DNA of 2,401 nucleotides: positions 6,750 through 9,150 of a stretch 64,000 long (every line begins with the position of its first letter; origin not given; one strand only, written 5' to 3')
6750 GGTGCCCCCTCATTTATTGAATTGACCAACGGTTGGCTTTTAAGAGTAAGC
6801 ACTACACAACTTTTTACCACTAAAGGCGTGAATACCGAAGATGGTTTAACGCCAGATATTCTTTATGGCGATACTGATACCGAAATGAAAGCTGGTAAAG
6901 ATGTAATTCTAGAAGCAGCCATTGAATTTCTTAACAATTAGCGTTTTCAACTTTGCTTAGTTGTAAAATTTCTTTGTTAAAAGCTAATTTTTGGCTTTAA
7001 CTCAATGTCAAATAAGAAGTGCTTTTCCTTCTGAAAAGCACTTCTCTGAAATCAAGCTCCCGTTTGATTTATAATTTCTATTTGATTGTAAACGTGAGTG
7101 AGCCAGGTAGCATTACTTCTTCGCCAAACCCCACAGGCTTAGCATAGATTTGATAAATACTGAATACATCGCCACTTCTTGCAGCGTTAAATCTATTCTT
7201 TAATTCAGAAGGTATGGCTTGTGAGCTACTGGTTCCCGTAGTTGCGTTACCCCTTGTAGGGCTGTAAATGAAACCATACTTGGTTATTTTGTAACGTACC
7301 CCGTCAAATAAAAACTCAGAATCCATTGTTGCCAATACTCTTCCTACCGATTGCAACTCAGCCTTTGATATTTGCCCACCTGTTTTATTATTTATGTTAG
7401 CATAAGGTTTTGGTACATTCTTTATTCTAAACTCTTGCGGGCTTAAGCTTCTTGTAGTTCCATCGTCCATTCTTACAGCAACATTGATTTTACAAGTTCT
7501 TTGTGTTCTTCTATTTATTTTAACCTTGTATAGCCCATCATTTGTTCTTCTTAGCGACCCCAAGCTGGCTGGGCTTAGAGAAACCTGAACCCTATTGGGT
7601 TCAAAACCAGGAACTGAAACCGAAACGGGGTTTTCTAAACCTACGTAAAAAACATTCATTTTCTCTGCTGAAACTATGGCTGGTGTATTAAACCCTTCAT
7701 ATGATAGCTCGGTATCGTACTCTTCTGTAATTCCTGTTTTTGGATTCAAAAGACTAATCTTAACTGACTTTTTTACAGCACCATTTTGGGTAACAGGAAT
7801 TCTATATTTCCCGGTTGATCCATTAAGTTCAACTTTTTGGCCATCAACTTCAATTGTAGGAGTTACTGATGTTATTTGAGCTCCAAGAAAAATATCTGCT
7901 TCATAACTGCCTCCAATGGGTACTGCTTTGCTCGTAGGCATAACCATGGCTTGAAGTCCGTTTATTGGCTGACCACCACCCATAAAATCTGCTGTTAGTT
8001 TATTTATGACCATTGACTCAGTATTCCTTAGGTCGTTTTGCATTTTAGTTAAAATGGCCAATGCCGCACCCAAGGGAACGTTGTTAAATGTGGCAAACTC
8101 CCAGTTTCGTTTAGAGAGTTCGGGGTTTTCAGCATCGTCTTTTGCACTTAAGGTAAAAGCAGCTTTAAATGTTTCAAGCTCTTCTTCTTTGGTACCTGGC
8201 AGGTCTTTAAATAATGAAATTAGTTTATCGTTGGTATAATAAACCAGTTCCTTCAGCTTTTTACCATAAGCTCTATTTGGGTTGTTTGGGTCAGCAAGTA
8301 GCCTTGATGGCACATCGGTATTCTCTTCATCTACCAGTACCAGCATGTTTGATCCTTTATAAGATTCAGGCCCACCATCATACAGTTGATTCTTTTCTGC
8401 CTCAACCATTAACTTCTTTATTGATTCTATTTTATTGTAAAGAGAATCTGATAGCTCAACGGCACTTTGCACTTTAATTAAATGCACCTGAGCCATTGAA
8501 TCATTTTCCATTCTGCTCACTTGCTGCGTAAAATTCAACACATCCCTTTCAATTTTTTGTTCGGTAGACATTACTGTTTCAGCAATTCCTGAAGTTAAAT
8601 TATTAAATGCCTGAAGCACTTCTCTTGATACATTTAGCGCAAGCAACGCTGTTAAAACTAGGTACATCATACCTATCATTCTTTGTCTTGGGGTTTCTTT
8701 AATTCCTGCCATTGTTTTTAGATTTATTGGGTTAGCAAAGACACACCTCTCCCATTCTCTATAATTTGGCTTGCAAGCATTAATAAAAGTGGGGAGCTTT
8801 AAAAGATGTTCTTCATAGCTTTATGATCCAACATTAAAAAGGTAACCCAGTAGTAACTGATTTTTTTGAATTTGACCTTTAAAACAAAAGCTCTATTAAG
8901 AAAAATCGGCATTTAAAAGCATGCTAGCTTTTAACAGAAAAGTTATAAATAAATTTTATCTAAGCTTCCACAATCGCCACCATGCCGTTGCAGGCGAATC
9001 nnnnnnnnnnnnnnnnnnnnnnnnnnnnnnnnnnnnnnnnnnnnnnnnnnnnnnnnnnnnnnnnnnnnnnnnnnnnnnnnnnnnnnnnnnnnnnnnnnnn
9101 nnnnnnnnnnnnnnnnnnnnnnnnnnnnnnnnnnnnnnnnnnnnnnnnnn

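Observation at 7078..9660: Orphan gldM/porM homolog without gldK, gldL or gldN neighbours, directly downstream of crtW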

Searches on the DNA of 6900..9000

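Call 54: search_rna_families(source=window, start=6900, end=9000, threshold=evalue, max_evalue=1)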
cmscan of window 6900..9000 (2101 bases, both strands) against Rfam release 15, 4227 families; matches with E-value up to 1: 2.
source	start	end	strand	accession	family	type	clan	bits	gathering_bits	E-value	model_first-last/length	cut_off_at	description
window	7015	7047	+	RF01938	mir-1251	Gene; miRNA;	-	21.1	81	0.14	16-50/66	no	mir-1251 microRNA precursor family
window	6936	7053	-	RF00125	IS128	Gene; sRNA;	-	18.5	80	0.78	1-209/209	no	IS128 RNA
